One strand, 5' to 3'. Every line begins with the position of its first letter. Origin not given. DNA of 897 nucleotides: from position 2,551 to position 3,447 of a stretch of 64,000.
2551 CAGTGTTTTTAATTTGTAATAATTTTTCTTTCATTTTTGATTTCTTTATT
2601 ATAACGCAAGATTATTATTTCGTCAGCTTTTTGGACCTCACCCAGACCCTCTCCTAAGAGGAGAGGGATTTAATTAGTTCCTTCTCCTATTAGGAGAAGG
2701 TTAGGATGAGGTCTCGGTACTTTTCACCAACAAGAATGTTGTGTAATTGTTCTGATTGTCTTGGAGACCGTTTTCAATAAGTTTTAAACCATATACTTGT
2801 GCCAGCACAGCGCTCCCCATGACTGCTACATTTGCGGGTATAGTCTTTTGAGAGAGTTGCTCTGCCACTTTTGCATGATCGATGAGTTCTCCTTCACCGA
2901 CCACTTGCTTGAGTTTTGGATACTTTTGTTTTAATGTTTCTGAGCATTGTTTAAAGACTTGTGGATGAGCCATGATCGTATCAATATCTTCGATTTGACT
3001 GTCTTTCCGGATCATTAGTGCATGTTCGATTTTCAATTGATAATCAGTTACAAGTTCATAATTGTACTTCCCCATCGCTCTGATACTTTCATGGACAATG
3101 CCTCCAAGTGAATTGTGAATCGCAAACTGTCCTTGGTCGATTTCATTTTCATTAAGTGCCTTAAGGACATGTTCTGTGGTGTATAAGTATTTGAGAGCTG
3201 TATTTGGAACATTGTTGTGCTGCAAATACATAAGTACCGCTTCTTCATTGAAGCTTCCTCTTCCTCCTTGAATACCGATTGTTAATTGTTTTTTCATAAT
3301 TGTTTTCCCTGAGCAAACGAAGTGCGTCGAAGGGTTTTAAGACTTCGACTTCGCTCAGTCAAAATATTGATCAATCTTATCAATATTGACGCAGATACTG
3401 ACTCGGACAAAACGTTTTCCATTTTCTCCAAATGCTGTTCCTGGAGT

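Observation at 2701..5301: Phenylalanine-biosynthesis genes inserted inside the thrS-infC-rpmI-rplT-pheS-pheT cluster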

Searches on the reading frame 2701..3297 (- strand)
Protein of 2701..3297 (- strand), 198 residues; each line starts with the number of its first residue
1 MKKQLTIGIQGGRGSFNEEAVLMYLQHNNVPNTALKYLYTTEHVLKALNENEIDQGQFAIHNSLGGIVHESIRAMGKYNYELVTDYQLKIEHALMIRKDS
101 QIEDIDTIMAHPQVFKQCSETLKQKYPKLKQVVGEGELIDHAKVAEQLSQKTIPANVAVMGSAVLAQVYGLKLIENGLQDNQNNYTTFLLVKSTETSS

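Call 3: search_protein_families(library=pfam, proteins=[window:2701-3297:-], max_evalue=0.01)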
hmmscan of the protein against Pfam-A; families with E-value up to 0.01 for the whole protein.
window:2701-3297:- (198 aa): 1 family
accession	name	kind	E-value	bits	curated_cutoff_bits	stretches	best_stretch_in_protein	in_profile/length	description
PF00800.23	PDT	-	1.5e-38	132.8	25.2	1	7-194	1-179/181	Prephenate dehydratase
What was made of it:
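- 2701..3297 (-): Stand-alone prephenate/arogenate dehydratase domain (PDT), 198 aa. It has no ACT domain and carries T-T-F in place of the canonical T-R-F motif. PF00800, E 1.5e-38 (call 3).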

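Call 4: search_protein_families(library=ncbifam, proteins=[window:2701-3297:-], max_evalue=0.01)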
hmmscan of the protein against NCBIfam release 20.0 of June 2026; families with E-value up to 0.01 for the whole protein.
window:2701-3297:- (198 aa): 3 families
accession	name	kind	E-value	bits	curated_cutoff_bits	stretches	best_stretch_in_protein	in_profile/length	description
NF008865.0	PRK11898.1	equivalog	6.5e-27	94.4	219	1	6-194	3-185/284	prephenate dehydratase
NF008866.0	PRK11899.1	equivalog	3e-24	85.7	359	1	2-195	3-184/283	prephenate dehydratase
NF007910.0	PRK10622.1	equivalog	3.4e-18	65.7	577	1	42-191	140-283/386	bifunctional chorismate mutase/prephenate dehydratase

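Call 8: find_encoding_contigs(protein=window:2701-3297:-, flank=10000, max_places=6)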
Protein window:2701-3297:- (198 aa): 4 contigs read that carry it; 4 places shown.
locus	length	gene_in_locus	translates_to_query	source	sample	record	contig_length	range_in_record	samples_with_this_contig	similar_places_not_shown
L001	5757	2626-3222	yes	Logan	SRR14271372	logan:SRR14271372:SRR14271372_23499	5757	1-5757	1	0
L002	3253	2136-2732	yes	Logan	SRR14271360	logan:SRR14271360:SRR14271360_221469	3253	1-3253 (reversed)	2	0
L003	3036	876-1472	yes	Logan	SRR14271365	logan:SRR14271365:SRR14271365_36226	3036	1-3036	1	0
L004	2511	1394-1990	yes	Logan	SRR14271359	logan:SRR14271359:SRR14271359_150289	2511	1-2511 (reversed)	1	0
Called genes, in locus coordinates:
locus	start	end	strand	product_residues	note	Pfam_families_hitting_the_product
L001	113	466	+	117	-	PF00453:Ribosomal_L20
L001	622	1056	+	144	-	-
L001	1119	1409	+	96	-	PF01817:CM_2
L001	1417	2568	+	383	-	PF00155:Aminotran_1_2, PF01041:DegT_DnrJ_EryC1, PF01053:Cys_Met_Meta_PP, PF04864:Alliinase_C (faint)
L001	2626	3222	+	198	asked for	PF00800:PDT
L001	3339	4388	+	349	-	PF02912:Phe_tRNA-synt_N, PF01409:tRNA-synt_2d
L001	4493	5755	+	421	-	?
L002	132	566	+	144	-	-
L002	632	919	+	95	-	PF01817:CM_2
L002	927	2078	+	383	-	PF00155:Aminotran_1_2, PF01041:DegT_DnrJ_EryC1, PF01053:Cys_Met_Meta_PP, PF04864:Alliinase_C (faint)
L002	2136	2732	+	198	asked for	PF00800:PDT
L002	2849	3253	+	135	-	?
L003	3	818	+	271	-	?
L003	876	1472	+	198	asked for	PF00800:PDT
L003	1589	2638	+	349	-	PF02912:Phe_tRNA-synt_N, PF01409:tRNA-synt_2d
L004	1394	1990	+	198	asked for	PF00800:PDT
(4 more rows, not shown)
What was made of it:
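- Checked: The identical cassette is on four independent Logan contigs (call 8).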

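Call 9: find_homologous_proteins(query=window:2701-3297:-)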
Query window:2701-3297:- (198 aa): 250 proteins with E <= 0.001 among 313 candidates; the best 120 are listed.
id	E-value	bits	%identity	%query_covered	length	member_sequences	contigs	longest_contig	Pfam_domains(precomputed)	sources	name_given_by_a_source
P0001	1.4e-123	427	100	100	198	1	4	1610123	PF00800.24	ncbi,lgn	-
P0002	5.1e-90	318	73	96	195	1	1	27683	PF00800.24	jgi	jgi:prephenate dehydratase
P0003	1.4e-86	307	72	95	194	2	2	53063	PF00800.24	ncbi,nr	ncbi:MAG: hypothetical protein H0W89_01075 [Candidatus Levybacteria bacterium]|nr:hypothetical prote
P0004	3.4e-81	289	69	96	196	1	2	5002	PF00800.24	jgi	jgi:prephenate dehydratase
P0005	6.0e-81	288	68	97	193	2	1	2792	PF00800.24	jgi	jgi:prephenate dehydratase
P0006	7.7e-81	288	68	97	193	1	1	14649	PF00800.24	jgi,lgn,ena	jgi:prephenate dehydratase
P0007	1.1e-79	284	67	97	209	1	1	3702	PF00800.24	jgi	jgi:prephenate dehydratase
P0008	5.3e-79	282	68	97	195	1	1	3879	PF00800.24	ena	-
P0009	1.7e-75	271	67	93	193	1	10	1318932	PF00800.24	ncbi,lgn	-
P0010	5.9e-72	259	63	97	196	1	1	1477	PF00800.24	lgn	-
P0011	1.2e-71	258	62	94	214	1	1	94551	PF00800.24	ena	-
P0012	1.5e-71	258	63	96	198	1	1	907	PF00800.24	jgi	jgi:prephenate dehydratase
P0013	2.7e-71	257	61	97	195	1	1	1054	PF00800.24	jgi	jgi:prephenate dehydratase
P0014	2.0e-70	254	61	95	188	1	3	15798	PF00800.24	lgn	-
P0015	5.0e-70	253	59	97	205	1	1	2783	PF00800.24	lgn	-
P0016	3.3e-69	250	59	97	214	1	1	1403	PF00800.24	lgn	-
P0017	3.3e-69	250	60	95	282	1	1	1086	PF00800.24,PF26213.1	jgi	jgi:hypothetical protein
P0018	5.9e-69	249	59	96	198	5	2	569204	PF00800.24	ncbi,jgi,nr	ncbi:MAG TPA: prephenate dehydratase domain-containing protein [Alphaproteobacteria bacterium]|jgi:p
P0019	7.2e-69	249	60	90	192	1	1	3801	PF00800.24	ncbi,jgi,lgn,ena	-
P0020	1.7e-68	248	58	96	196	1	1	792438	PF00800.24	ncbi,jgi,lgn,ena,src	-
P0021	2.9e-68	247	57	94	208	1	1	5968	PF00800.24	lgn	-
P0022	1.1e-67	245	60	95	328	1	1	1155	PF00800.24,PF26213.1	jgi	jgi:hypothetical protein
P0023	3.3e-67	244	57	95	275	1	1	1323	PF00800.24,PF26213.1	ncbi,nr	ncbi:MAG: prephenate dehydratase domain-containing protein, partial [Candidatus Daviesbacteria bacte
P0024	4.1e-67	243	58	96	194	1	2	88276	PF00800.24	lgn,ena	-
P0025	6.3e-67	243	58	96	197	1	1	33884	PF00800.24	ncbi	-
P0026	1.0e-66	242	59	94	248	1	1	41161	PF00800.24,PF26213.1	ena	-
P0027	1.3e-66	242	57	94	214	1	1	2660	PF00800.24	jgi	jgi:prephenate dehydratase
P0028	2.4e-66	241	58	97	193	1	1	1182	PF00800.24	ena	-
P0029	2.7e-66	241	58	96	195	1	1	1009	PF00800.24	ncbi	-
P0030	6.3e-66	239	58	97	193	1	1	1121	PF00800.24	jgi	jgi:prephenate dehydratase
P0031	6.7e-66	239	55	96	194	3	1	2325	PF00800.24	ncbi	-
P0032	7.0e-66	239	60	96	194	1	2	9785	PF00800.24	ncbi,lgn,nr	ncbi:hypothetical protein HY468_03800 [Candidatus Roizmanbacteria bacterium]|nr:hypothetical protein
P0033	7.6e-66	239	58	95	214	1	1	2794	PF00800.24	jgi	jgi:prephenate dehydratase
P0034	9.7e-66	239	56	99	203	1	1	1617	PF00800.24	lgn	-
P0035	1.1e-65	239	57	96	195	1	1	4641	PF00800.24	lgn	-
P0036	1.2e-65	239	55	96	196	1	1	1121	PF00800.24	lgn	-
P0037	1.5e-65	238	55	95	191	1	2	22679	PF00800.24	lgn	-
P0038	1.9e-65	238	59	94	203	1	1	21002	PF00800.24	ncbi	ncbi:prephenate dehydratase domain-containing protein [Patescibacteria group bacterium]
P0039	2.1e-65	238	58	95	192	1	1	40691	PF00800.24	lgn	-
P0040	2.3e-65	238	56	95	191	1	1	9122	PF00800.24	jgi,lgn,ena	-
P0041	2.7e-65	237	56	96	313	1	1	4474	PF00800.24,PF26213.1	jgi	jgi:prephenate dehydratase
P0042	2.7e-65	237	57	95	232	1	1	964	PF00800.24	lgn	-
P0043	2.8e-65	237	57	95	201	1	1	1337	PF00800.24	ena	-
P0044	3.5e-65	237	57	96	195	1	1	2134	PF00800.24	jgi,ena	-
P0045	4.8e-65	237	57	95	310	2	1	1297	PF00800.24,PF26213.1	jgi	jgi:hypothetical protein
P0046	4.8e-65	237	56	95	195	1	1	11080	PF00800.24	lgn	-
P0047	1.0e-64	235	57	95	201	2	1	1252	PF00800.24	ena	-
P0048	1.1e-64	235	57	96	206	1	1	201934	PF00800.24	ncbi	-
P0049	1.1e-64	235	59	95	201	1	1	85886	PF00800.24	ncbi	-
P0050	1.4e-64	235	56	95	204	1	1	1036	PF00800.24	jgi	-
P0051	1.4e-64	235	55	96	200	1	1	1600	PF00800.24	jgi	jgi:prephenate dehydratase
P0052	2.3e-64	234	56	93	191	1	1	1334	PF00800.24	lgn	-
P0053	2.8e-64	234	58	95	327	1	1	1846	PF00800.24,PF26213.1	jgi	jgi:hypothetical protein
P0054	3.4e-64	234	54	95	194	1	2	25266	PF00800.24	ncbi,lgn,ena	-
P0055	4.0e-64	234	56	94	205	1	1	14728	PF00800.24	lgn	-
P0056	6.0e-64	233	54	97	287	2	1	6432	PF00800.24,PF26213.1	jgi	jgi:hypothetical protein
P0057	8.1e-64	233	55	97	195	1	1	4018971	PF00800.24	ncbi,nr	ncbi:MAG: hypothetical protein IPJ88_11665 [Myxococcales bacterium]|nr:MAG: hypothetical protein IPJ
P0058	1.3e-63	232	55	96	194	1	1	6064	PF00800.24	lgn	-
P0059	1.3e-63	232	56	93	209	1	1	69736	PF00800.24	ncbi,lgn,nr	ncbi:hypothetical protein JW766_02570 [Candidatus Dojkabacteria bacterium]|nr:hypothetical protein [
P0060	1.4e-63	232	59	95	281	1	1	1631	PF00800.24,PF01817.27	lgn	-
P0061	2.2e-63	231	56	97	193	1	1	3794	PF00800.24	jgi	jgi:prephenate dehydratase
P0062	2.2e-63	231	56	97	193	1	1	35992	PF00800.24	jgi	jgi:prephenate dehydratase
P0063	2.4e-63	231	55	96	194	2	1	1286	PF00800.24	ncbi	-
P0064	3.6e-63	230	54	95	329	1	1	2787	PF00800.24,PF26213.1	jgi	jgi:hypothetical protein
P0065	4.6e-63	230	57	93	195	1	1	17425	PF00800.24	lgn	-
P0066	9.5e-63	229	56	94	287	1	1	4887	PF00800.24,PF01817.27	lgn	-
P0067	9.7e-63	229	57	94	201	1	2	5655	PF00800.24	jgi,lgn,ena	-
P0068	1.4e-62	229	54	95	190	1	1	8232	PF00800.24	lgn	-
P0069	1.9e-62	228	56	94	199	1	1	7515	PF00800.24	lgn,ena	-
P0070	2.0e-62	228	56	96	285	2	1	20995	PF00800.24,PF26213.1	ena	-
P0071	2.6e-62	228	55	98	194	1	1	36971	PF00800.24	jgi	jgi:prephenate dehydratase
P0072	3.1e-62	227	57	96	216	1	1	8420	PF00800.24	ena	-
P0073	3.3e-62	227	53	97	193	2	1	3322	PF00800.24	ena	-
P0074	4.3e-62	227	55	96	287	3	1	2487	PF00800.24,PF26213.1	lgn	-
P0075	4.8e-62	227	54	97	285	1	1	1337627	PF00800.24,PF26213.1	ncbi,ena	-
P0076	1.4e-61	225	54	97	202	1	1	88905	PF00800.24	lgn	-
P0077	1.7e-61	225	55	95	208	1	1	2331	PF00800.24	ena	-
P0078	1.9e-61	225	53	95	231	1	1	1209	PF00800.24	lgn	-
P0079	2.3e-61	225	54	94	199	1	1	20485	PF00800.24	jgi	-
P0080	2.7e-61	224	56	94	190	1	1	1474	PF00800.24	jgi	-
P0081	3.4e-61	224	54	94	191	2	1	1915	PF00800.24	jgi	jgi:prephenate dehydratase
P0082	5.1e-61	223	54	93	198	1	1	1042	PF00800.24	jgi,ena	-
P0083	7.6e-61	223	56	96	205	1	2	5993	PF00800.24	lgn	-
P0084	1.4e-60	222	52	97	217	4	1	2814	PF00800.24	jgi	jgi:prephenate dehydratase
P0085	2.1e-60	221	53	98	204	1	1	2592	PF00800.24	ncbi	-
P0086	2.3e-60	221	54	96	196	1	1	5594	PF00800.24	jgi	jgi:prephenate dehydratase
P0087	2.5e-60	221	54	96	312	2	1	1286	PF00800.24,PF26213.1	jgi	jgi:hypothetical protein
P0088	3.5e-60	221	56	96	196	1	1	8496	PF00800.24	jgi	jgi:prephenate dehydratase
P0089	3.8e-60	221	53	95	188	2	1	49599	PF00800.24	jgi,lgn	jgi:prephenate dehydratase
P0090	4.5e-60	220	53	97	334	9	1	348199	PF00800.24,PF26213.1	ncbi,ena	-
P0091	6.3e-60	220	52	96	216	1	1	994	PF00800.24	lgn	-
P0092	9.5e-60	219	55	96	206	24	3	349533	PF00800.24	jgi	-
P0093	1.7e-59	218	55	96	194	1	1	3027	PF00800.24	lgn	-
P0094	4.1e-59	217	54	95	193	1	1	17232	PF00800.24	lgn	-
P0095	4.8e-59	217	53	95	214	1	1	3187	PF00800.24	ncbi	-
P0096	7.6e-59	216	52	95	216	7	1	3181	PF00800.24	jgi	-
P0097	1.1e-58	216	52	94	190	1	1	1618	PF00800.24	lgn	-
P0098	1.2e-58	216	55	93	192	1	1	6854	PF00800.24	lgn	-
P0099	1.3e-58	216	52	95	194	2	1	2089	PF00800.24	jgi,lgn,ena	-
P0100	1.4e-58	216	52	95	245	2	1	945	PF00800.24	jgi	jgi:prephenate dehydratase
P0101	2.1e-58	215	52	95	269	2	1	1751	PF00800.24,PF26213.1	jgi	jgi:prephenate dehydratase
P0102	2.5e-58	215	53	98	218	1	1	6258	PF00800.24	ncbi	-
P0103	3.3e-58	214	54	96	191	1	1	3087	PF00800.24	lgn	-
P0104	3.4e-58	214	55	95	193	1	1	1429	PF00800.24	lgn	-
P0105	5.1e-58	214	52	96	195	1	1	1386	PF00800.24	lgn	-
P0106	5.2e-58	214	54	94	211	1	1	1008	PF00800.24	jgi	jgi:prephenate dehydratase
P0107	5.6e-58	214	49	95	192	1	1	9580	PF00800.24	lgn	-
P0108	7.8e-58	213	52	97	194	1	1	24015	PF00800.24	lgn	-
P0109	1.1e-57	213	53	94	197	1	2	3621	PF00800.24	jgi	jgi:prephenate dehydratase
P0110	1.2e-57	212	52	95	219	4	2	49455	PF00800.24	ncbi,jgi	ncbi:MAG TPA: prephenate dehydratase domain-containing protein [Coleofasciculaceae cyanobacterium]|j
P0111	1.2e-57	212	53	96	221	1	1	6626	PF00800.24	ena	-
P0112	4.0e-57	211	51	95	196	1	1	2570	PF00800.24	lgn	-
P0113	4.0e-57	211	53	96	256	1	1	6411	PF00800.24,PF26213.1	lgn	-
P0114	5.6e-57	210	52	89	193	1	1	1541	PF00800.24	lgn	-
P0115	5.7e-57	210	52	94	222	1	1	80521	PF00800.24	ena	-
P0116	6.5e-57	210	51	98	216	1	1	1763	PF00800.24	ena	-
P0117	1.2e-56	209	52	96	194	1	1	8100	PF00800.24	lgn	-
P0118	1.3e-56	209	51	96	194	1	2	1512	PF00800.24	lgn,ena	-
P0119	1.3e-56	209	49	96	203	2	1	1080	PF00800.24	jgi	jgi:chorismate mutase / prephenate dehydratase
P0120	1.5e-56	209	51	90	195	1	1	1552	PF00800.24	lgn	-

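Call 11: find_encoding_contigs(protein=P0009, flank=10000, max_places=2)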
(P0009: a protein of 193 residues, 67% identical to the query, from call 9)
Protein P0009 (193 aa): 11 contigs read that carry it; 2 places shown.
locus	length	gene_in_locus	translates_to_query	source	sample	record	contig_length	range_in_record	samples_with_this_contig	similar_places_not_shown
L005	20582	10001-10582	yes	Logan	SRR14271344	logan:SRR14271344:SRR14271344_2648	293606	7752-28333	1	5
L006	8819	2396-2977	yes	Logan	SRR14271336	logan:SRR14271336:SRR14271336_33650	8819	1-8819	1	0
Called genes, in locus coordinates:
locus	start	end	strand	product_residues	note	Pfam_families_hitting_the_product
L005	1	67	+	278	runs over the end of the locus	-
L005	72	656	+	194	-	-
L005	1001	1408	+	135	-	PF00903:Glyoxalase, PF06983:3-dmu-9_3-mt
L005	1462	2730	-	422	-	-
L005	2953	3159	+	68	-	PF13560:HTH_31, PF12844:HTH_19, PF01381:HTH_3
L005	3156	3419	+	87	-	-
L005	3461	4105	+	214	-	-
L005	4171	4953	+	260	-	-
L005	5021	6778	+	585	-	PF07973:tRNA_SAD, PF00587:tRNA-synt_2b, PF03129:HGTP_anticodon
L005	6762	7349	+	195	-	PF05198:IF3_N, PF00707:IF3_C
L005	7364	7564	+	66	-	PF01632:Ribosomal_L35p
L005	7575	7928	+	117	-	PF00453:Ribosomal_L20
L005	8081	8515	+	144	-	-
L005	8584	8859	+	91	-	PF01817:CM_2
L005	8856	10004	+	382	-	PF00155:Aminotran_1_2, PF01041:DegT_DnrJ_EryC1, PF01053:Cys_Met_Meta_PP, PF00266:Aminotran_5 (weak)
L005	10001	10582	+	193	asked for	PF00800:PDT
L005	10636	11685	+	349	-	PF02912:Phe_tRNA-synt_N, PF01409:tRNA-synt_2d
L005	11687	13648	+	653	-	PF03483:B3_4, PF03484:B5, PF17759:tRNA_synthFbeta, PF03147:FDX-ACB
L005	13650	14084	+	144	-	PF00293:NUDIX, PF14815:NUDIX_4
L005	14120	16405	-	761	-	PF00912:Transgly, PF00905:Transpeptidase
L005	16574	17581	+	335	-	-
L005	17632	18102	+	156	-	-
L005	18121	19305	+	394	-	PF00579:tRNA-synt_1b, PF22421:SYY_C-terminal, PF01479:S4 (weak)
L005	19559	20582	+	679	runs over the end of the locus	PF17191:RecG_wedge, PF01336:tRNA_anti-codon, PF00270:DEAD, PF04851:ResIII, PF00271:Helicase_C, PF22590:Cas3-like_C_2 (weak), PF19833:RecG_dom3_C (weak)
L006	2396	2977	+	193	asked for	PF00800:PDT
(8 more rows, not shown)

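Call 12: find_encoding_contigs(protein=P0003, flank=10000, max_places=2)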
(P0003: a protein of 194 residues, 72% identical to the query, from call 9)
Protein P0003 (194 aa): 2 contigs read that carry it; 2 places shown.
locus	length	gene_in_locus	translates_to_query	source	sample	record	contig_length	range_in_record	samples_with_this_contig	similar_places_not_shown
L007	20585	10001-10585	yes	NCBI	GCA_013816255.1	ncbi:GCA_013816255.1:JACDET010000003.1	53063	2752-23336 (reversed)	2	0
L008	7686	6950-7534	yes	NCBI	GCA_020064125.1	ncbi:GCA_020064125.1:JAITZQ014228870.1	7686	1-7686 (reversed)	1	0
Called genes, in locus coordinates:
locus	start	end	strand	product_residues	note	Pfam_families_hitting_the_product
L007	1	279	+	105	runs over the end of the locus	-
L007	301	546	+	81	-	PF18910:DUF5665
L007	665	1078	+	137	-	PF00903:Glyoxalase, PF06983:3-dmu-9_3-mt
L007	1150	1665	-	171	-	-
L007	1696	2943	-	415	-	-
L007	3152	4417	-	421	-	-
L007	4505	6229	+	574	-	PF07973:tRNA_SAD, PF00587:tRNA-synt_2b, PF03129:HGTP_anticodon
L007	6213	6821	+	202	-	PF05198:IF3_N, PF00707:IF3_C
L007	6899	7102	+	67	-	PF01632:Ribosomal_L35p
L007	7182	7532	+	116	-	PF00453:Ribosomal_L20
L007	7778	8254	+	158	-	-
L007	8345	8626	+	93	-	PF01817:CM_2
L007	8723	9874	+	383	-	PF00155:Aminotran_1_2, PF01041:DegT_DnrJ_EryC1, PF01053:Cys_Met_Meta_PP (weak)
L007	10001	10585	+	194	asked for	PF00800:PDT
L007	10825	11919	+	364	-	PF02912:Phe_tRNA-synt_N, PF01409:tRNA-synt_2d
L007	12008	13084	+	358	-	-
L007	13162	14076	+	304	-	PF17759:tRNA_synthFbeta, PF03147:FDX-ACB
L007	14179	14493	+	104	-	-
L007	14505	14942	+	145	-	PF00293:NUDIX, PF14815:NUDIX_4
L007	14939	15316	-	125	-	-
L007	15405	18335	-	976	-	PF00561:Abhydrolase_1 (faint), PF06821:Ser_hydrolase, PF12697:Abhydrolase_6 (faint), PF00912:Transgly, PF00905:Transpeptidase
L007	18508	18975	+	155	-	-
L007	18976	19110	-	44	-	-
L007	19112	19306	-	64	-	-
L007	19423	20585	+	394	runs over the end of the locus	PF00579:tRNA-synt_1b, PF22421:SYY_C-terminal (weak), PF01479:S4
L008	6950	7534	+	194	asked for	PF00800:PDT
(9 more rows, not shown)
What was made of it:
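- The same cassette is in Levybacteria relatives L005 and L007 (calls 11, 12).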

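Call 13: find_encoding_contigs(protein=P0020, flank=10000, max_places=1)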
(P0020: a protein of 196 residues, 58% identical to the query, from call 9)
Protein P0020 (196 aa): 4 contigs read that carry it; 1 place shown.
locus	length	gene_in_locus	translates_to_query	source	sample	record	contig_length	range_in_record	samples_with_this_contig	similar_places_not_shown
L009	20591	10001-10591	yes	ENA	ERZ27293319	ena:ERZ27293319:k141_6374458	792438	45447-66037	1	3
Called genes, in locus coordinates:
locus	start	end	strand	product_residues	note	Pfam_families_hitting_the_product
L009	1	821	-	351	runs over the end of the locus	PF00437:T2SSE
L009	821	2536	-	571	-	PF05157:MshEN, PF20720:nSTAND3 (faint), PF00437:T2SSE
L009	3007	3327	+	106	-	-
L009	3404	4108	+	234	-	PF00293:NUDIX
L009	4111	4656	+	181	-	PF01725:Ham1p_like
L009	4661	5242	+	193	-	-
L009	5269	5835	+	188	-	PF02475:TRM5-TYW2_MTfase (weak), PF05175:MTS, PF10294:Methyltransf_16 (weak), PF02527:GidB (faint), PF06325:PrmA, PF13847:Methyltransf_31, PF13649:Methyltransf_25 (weak)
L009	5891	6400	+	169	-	PF00293:NUDIX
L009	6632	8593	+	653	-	-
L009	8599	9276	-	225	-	-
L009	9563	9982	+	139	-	-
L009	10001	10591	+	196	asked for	PF00800:PDT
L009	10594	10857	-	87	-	-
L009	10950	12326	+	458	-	PF00579:tRNA-synt_1b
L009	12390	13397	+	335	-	PF01427:Peptidase_M15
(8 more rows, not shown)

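Call 14: find_encoding_contigs(protein=P0075, flank=10000, max_places=1)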
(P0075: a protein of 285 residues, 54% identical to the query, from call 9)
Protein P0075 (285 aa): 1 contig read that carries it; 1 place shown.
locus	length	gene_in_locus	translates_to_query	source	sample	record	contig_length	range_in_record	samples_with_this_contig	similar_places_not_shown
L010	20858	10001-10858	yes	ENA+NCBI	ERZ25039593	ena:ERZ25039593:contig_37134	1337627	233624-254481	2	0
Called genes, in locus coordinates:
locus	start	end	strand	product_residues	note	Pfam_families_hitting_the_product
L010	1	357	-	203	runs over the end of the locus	PF00072:Response_reg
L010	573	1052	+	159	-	PF00254:FKBP_C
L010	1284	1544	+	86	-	PF17195:DUF5132 (weak)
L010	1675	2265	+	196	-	PF19991:HMA_2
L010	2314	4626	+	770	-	PF19991:HMA_2 (weak), PF00122:E1-E2_ATPase, PF00702:Hydrolase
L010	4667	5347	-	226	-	PF14345:GDYXXLXY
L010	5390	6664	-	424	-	PF09925:DUF2157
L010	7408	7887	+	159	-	PF02608:Bmp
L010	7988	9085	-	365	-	-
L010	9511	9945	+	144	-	PF02826:2-Hacid_dh_C (weak), PF02153:PDH_N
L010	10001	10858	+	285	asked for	PF26213:TYRAAT1_C, PF00800:PDT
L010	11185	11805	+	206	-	PF19570:DUF6088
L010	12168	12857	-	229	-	PF00990:GGDEF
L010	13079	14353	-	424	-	-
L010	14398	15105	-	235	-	PF00226:DnaJ, PF07719:TPR_2 (faint)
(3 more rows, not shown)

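Call 15: find_encoding_contigs(protein=P0059, flank=10000, max_places=1)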
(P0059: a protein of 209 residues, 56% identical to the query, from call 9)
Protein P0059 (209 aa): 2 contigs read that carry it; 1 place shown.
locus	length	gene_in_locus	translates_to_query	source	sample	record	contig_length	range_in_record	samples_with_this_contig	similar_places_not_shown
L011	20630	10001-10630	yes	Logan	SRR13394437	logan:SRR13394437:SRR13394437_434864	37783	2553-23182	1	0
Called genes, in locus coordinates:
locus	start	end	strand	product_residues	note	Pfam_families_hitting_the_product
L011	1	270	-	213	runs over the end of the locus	PF00717:Peptidase_S24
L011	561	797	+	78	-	-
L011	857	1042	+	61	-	-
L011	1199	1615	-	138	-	PF01451:LMWPc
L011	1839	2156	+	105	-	-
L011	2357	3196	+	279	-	-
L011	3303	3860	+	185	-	-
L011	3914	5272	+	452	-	-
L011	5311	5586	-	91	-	-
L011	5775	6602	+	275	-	PF05096:Glu_cyclase_2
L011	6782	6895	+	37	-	-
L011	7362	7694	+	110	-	-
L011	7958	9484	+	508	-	PF13229:Beta_helix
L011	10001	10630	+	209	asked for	PF00800:PDT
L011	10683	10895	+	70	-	-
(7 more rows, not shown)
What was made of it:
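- Orphan PDTs occur in other CPR genomes (calls 13, 15).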
